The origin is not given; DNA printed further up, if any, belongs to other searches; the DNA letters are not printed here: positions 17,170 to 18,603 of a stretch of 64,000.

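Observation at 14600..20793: Translationally coupled operon: 2 x B12-radical-SAM + 2 x GNAT-like + GH3 adenylating enzyme, matching no pathway I know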

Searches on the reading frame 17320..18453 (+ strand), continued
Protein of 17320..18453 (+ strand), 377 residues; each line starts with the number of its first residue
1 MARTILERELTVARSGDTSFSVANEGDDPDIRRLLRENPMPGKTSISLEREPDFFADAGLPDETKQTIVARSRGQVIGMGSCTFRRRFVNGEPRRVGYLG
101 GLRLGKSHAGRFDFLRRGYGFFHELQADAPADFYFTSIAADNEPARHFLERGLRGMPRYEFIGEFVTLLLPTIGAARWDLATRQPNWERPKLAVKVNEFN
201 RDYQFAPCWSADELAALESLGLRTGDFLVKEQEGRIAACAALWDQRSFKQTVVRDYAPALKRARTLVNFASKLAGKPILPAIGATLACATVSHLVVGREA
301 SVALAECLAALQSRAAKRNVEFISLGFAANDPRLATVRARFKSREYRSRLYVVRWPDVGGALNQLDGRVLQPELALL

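Call 48: find_encoding_contigs(protein=P0360, flank=10000, max_places=1)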
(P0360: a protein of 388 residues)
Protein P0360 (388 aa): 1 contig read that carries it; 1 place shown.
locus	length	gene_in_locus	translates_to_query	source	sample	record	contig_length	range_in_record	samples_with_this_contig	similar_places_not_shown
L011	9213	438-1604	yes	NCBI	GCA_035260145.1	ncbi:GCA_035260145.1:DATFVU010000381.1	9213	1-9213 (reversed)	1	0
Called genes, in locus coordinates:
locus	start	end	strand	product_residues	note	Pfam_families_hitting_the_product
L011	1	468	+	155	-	?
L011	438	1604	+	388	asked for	-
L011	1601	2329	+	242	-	-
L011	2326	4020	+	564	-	PF03321:GH3, PF23571:GH3_M, PF23572:GH3_C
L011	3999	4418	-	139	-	-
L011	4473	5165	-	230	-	PF03737:RraA-like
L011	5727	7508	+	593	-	PF09471:Peptidase_M64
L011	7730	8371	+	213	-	-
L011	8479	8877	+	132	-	-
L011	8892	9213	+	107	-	PF13899:Thioredoxin_7, PF13098:Thioredoxin_2 (weak)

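Call 57: search_protein_families(library=pfam, proteins=[L008:12239-13249:+, L010:2945-3832:-, L010:3829-4566:-, L004:3674-4276:-, L004:5291-6133:-, L008:16744-17487:+], max_evalue=1)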
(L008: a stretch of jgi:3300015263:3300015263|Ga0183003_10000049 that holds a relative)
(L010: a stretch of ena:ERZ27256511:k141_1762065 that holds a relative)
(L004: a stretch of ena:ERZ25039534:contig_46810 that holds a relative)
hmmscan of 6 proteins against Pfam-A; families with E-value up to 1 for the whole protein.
L008:12239-13249:+ (336 aa): 0 families

L010:2945-3832:- (295 aa): 0 families

L010:3829-4566:- (245 aa): 8 families
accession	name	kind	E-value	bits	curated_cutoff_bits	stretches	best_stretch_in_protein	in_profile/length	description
PF12680.13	SnoaL_2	-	1e-08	36.1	27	1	71-136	3-67/102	SnoaL-like domain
PF13474.12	SnoaL_3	-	1.5e-07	32.2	22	1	68-198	4-118/121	SnoaL-like domain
PF14534.12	DUF4440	-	1.3e-06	29.2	25.2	1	65-191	1-107/107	Domain of unknown function (DUF4440)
PF07366.18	SnoaL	-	2.2e-05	24.7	28.4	1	68-117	3-52/126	SnoaL-like polyketide cyclase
PF13577.12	SnoaL_4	-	0.00047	20.6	24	1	62-194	6-125/126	SnoaL-like domain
PF15179.11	Myc_target_1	-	0.0024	18.3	31.1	1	219-241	30-52/193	Myc target protein 1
PF07664.17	FeoB_C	-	0.11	12.7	26.6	1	222-238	5-21/54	Ferrous iron transport protein B C terminus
PF11533.15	AtzH-like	-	0.21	11.8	27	0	58-115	5-63/126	AtzH-like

L004:3674-4276:- (200 aa): 3 families
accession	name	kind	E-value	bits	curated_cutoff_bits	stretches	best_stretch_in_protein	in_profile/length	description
PF00132.30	Hexapep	-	2.8e-05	24.1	27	2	151-171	2-22/36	Bacterial transferase hexapeptide (six repeats)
PF14602.12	Hexapep_2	-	0.00095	19.3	27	0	151-173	2-22/34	Hexapeptide repeat of succinyl-transferase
PF24253.1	DUF7454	-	0.042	14.2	27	1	117-134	9-26/59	Domain of unknown function (DUF7454)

L004:5291-6133:- (280 aa): 3 families
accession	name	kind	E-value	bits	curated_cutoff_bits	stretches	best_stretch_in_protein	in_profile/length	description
PF11583.14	AurF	-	1.2e-15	57.9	29.6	1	1-205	43-243/282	P-aminobenzoate N-oxygenase AurF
PF10118.14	Metal_hydrol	-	0.018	15.2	33.2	1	58-165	55-159/247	Predicted metal-dependent hydrolase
PF18817.7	HEAT_UF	-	0.26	12.2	30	1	204-221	8-25/45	Repeat of uncharacterized protein PH0542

L008:16744-17487:+ (247 aa): 3 families
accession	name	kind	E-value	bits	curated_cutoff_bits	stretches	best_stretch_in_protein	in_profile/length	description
PF13505.12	OMP_b-brl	-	4e-05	24.3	28.7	1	96-246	39-175/175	Outer membrane protein beta-barrel domain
PF10895.14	DUF2715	-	0.023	15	22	1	41-122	71-126/152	Domain of unknown function (DUF2715)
PF05150.18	Legionella_OMP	-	0.069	12.5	25.4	1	111-215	115-225/281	Legionella pneumophila major outer membrane protein precursor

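Call 65: search_dna_similar(query=window:17320-18453:+, collection=plasmids, mode=protein, max_rows=15)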
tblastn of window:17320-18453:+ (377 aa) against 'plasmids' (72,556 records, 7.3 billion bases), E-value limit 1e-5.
Records with a match: 3; places in all: 3; records where one place covers at least 80% of the query: 3.
Best place of each record, by identity: <60% 3.
By first word of the organism name: Acinetobacter 2; Citrobacter 1.
By predicted mobility (MOB-suite, as given by PLSDB): mobilizable 2; conjugative 1.
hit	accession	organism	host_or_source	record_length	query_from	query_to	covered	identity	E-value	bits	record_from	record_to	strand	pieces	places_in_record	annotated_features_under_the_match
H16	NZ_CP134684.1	Citrobacter portucalensis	Larus michahellis,bacteria,cloaca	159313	28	377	93%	32.2%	5e-27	120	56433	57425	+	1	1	N-acetyltransferase | radical SAM protein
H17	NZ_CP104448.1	Acinetobacter baumannii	Homo sapiens,sputum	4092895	1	333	88%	24.8%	9e-13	77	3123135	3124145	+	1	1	none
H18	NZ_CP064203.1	Acinetobacter baumannii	Homo sapiens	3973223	4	333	88%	24.8%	3e-13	79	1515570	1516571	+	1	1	none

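Call 66: get_annotated_region(hit=H16, flank=12000)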
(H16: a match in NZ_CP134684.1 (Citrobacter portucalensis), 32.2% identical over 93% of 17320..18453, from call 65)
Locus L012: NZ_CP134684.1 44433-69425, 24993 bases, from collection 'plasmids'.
description: Citrobacter portucalensis strain 64A:C plasmid unnamed1, complete sequence
organism: Citrobacter portucalensis (NCBI taxid 1639133)
taxonomy: Bacteria; Pseudomonadota; Gammaproteobacteria; Enterobacterales; Enterobacteriaceae; Citrobacter; Citrobacter portucalensis
host: -; source: Larus michahellis,bacteria,cloaca; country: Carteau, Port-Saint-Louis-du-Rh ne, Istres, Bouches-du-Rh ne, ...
typing (MOB-suite, as given by PLSDB): mobilizable; replicon IncFIB,IncFII; relaxase MOBP
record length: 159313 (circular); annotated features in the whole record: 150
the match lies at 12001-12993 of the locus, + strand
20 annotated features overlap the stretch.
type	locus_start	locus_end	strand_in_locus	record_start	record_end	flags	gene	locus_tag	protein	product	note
CDS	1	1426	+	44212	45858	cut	-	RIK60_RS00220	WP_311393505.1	DUF2300 domain-containing protein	-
CDS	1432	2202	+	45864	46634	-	-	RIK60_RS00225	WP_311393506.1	DUF2135 domain-containing protein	-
CDS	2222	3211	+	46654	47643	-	-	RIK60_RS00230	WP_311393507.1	hypothetical protein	-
CDS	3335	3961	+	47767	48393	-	-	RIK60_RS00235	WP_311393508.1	hypothetical protein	-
CDS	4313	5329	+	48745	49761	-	-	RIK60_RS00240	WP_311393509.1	hypothetical protein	-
CDS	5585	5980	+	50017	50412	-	-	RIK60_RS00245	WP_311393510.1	SMI1/KNR4 family protein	-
CDS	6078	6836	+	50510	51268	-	-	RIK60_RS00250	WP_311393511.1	hypothetical protein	-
CDS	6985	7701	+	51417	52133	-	-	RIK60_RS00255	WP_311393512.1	hypothetical protein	-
CDS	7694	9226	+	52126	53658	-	-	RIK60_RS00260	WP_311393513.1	GH3 auxin-responsive promoter family protein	-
CDS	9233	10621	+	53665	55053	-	-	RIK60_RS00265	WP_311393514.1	radical SAM protein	-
CDS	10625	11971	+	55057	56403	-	-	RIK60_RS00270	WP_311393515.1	radical SAM protein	-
CDS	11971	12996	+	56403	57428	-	-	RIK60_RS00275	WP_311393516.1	N-acetyltransferase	-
CDS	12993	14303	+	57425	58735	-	-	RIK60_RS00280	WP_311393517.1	radical SAM protein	-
CDS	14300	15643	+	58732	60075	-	-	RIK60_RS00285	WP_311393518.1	radical SAM protein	-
CDS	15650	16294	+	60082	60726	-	-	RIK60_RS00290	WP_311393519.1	phosphatase PAP2 family protein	-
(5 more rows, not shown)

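Call 67: get_annotated_region(hit=H17, flank=10000)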
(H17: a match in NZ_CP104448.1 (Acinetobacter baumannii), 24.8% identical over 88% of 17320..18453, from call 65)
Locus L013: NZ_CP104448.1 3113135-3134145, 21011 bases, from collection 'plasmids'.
description: Acinetobacter baumannii strain 2021CK-01407 plasmid unnamed1, complete sequence
organism: Acinetobacter baumannii (NCBI taxid 470)
taxonomy: Bacteria; Pseudomonadota; Gammaproteobacteria; Moraxellales; Moraxellaceae; Acinetobacter; Acinetobacter baumannii
host: -; source: Homo sapiens,sputum; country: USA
typing (MOB-suite, as given by PLSDB): mobilizable; replicon rep_cluster_1527; relaxase MOBP,MOBP
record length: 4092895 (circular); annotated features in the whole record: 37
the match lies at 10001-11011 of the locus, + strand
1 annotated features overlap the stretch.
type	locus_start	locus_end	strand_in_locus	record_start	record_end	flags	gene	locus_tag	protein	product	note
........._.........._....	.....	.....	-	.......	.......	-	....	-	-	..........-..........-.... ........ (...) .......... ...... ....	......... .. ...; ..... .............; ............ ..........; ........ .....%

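Call 70: search_protein_families(library=pfam, proteins=[L013:3776-4531:+, L013:4556-6103:+, L013:6258-7079:+, L013:7076-8662:+, L013:8659-9987:+, L013:9980-11140:+, L013:11373-12344:+, L013:12356-13000:+, L013:14198-15118:+, L013:15234-16415:-], max_evalue=0.001)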
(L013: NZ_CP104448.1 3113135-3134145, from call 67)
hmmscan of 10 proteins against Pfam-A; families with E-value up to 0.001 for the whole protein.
L013:3776-4531:+ (251 aa): 3 families
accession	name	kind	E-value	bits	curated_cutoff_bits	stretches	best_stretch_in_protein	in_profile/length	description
PF13437.12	HlyD_3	-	8.6e-16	59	22.2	1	121-231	1-96/106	HlyD family secretion protein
PF16576.10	HlyD_D23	-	1.7e-15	57.3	30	1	64-197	59-186/214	Barrel-sandwich domain of CusB or HlyD membrane-fusion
PF00529.27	CusB_dom_1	-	5e-14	52.8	26.5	1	79-248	12-88/89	Cation efflux system protein CusB domain 1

L013:4556-6103:+ (515 aa): 1 family
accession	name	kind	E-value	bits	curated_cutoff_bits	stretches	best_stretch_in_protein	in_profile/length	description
PF07690.21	MFS_1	-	2.7e-44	152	33.4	1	24-417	2-346/347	Major Facilitator Superfamily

L013:6258-7079:+ (273 aa): 0 families

L013:7076-8662:+ (528 aa): 2 families
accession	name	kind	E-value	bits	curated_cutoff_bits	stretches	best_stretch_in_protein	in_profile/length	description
PF03321.19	GH3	-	2.7e-33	115.9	23.6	1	24-309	3-302/304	GH3 family N-terminal domain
PF23571.1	GH3_M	-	1e-16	61.2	23.6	1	331-401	1-75/75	GH3 family central domain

L013:8659-9987:+ (442 aa): 1 family
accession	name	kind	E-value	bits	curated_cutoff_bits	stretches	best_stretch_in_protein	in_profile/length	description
PF02321.23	OEP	-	2.5e-45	155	22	2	242-407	1-169/187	Outer membrane efflux protein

L013:9980-11140:+ (386 aa): 0 families

L013:11373-12344:+ (323 aa): 1 family
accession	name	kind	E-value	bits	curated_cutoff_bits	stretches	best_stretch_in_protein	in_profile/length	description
PF01975.23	SurE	-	2.4e-34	119.2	22.1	1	24-236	1-172/189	Survival protein SurE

L013:12356-13000:+ (214 aa): 0 families

L013:14198-15118:+ (306 aa): 3 families
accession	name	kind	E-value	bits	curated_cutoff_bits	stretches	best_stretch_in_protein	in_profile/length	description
PF03466.25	LysR_substrate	-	1.9e-32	112.8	28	1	102-301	3-207/209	LysR substrate binding domain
PF00126.33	HTH_1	-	5.8e-16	58.6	26.6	1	19-75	3-59/60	Bacterial regulatory helix-turn-helix protein, lysR family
PF13542.12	HTH_Tnp_ISL3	-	0.00027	20.8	27.4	1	27-51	24-48/51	Helix-turn-helix domain of transposase family ISL3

L013:15234-16415:- (393 aa): 1 family
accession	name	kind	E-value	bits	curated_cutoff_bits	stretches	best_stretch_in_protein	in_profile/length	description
PF07690.21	MFS_1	-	1e-36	127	33.4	2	13-258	3-253/347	Major Facilitator Superfamily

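Call 72: search_dna_similar(query=L013:7076-8662:+, collection=plasmids, mode=protein, max_rows=25, rows=spread)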
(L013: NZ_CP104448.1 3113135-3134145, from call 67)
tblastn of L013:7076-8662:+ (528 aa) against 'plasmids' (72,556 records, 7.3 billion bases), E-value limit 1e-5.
Records with a match: 5; places in all: 5; records where one place covers at least 80% of the query: 4.
Best place of each record, by identity: >=99% 1; 95-99% 1; <60% 3.
By first word of the organism name: Acinetobacter 2; Burkholderia 1; Citrobacter 1; Streptomyces 1.
By predicted mobility (MOB-suite, as given by PLSDB): mobilizable 2; non-mobilizable 2; conjugative 1.
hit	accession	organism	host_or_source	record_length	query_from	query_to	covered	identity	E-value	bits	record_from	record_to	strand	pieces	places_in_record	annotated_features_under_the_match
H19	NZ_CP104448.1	Acinetobacter baumannii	Homo sapiens,sputum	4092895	1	528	100%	100.0%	0e+0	1008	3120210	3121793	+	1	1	none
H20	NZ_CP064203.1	Acinetobacter baumannii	Homo sapiens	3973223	1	528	100%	98.5%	0e+0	998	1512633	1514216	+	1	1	none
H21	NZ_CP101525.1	Burkholderia arboris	mixed culture,soil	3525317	25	514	93%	30.2%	4e-41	166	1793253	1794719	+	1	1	none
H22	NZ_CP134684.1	Citrobacter portucalensis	Larus michahellis,bacteria,cloaca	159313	17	513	94%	28.8%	1e-32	140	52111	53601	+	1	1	GH3 auxin-responsive promoter family protein | hypothetical protein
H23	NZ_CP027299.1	Streptomyces sp. SGAir0924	whole organism,air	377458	277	488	40%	26.2%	3e-7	61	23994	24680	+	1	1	GH3 auxin-responsive promoter family protein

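Call 73: get_annotated_region(hit=H21, flank=10000)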
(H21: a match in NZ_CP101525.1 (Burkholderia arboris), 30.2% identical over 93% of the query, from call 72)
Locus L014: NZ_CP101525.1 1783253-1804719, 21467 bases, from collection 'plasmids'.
description: Burkholderia arboris strain MEC_B345 plasmid pla_1, complete sequence
organism: Burkholderia arboris (NCBI taxid 488730)
taxonomy: Bacteria; Pseudomonadota; Betaproteobacteria; Burkholderiales; Burkholderiaceae; Burkholderia; Burkholderia arboris
host: -; source: mixed culture,soil; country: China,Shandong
typing (MOB-suite, as given by PLSDB): non-mobilizable
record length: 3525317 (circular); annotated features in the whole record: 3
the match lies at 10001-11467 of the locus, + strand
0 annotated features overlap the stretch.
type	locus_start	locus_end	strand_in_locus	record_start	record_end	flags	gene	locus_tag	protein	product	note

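Call 76: search_protein_families(library=pfam, proteins=[L014:6000-7115:+, L014:7930-8994:+, L014:8991-9929:+, L014:11520-12668:+, L014:13418-15187:+, L014:3825-5165:-, L014:3032-3739:-, L014:7103-8392:-, L014:12702-15200:-, L014:15360-16229:+], max_evalue=0.001)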
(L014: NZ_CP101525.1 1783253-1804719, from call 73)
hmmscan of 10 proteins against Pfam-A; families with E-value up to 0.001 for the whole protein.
L014:6000-7115:+ (371 aa): 0 families

L014:7930-8994:+ (354 aa): 0 families

L014:8991-9929:+ (312 aa): 1 family
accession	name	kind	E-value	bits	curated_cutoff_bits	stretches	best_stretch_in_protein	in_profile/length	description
PF00487.30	FA_desaturase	-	1.3e-26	94.4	29.7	1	48-282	3-240/253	Fatty acid desaturase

L014:11520-12668:+ (382 aa): 2 families
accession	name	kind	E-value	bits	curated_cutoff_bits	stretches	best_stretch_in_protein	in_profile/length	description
PF00355.32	Rieske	-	2.8e-26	91.7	20.3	1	39-120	1-82/88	Rieske [2Fe-2S] domain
PF19112.6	VanA_C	-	3.7e-11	44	23.5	1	184-361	4-189/193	Vanillate O-demethylase oxygenase C-terminal domain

L014:13418-15187:+ (589 aa): 0 families

L014:3825-5165:- (446 aa): 0 families

L014:3032-3739:- (235 aa): 0 families

L014:7103-8392:- (429 aa): 0 families

L014:12702-15200:- (832 aa): 1 family
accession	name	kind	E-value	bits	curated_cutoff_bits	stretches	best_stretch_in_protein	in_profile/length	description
PF00487.30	FA_desaturase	-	1.8e-29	103.7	29.7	1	572-819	5-240/253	Fatty acid desaturase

L014:15360-16229:+ (289 aa): 0 families

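Call 78: list_cluster_members(proteins=[P0001, P0017, P0047, P0063, P0088, P0121, P0166, P0179, P0385, P0241])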
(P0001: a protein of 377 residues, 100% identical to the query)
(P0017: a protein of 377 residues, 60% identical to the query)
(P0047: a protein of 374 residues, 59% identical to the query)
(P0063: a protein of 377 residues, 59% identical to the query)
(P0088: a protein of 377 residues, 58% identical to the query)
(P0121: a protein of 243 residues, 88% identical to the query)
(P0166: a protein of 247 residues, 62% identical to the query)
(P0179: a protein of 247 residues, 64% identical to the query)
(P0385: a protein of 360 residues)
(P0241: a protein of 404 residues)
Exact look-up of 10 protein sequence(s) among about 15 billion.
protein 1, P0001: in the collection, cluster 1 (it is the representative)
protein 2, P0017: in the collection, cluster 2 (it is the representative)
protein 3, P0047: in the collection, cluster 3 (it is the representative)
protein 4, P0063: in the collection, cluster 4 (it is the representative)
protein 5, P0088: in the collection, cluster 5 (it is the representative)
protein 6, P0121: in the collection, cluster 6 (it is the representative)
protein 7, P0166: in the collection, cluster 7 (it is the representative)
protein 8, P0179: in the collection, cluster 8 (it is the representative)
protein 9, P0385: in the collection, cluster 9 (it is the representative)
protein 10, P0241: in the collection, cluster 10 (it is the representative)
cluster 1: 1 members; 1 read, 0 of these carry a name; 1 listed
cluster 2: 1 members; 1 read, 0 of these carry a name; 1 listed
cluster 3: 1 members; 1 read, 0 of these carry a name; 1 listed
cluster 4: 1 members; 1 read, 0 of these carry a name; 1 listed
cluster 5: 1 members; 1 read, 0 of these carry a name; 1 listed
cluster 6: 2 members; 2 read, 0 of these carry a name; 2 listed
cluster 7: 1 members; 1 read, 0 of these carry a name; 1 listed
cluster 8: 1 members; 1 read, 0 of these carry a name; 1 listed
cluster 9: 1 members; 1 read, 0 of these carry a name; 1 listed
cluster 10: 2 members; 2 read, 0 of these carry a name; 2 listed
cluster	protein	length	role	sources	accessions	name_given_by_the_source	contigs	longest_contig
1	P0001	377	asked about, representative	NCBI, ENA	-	-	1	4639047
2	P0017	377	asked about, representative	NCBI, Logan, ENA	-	-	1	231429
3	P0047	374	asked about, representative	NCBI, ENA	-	-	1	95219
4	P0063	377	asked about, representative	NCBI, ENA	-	-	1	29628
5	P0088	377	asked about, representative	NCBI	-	-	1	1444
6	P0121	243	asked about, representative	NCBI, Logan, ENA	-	-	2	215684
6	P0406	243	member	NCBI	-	-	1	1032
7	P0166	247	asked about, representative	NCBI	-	-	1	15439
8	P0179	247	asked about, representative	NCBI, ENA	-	-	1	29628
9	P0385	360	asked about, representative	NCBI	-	-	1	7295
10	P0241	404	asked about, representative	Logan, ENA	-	-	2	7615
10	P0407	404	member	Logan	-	-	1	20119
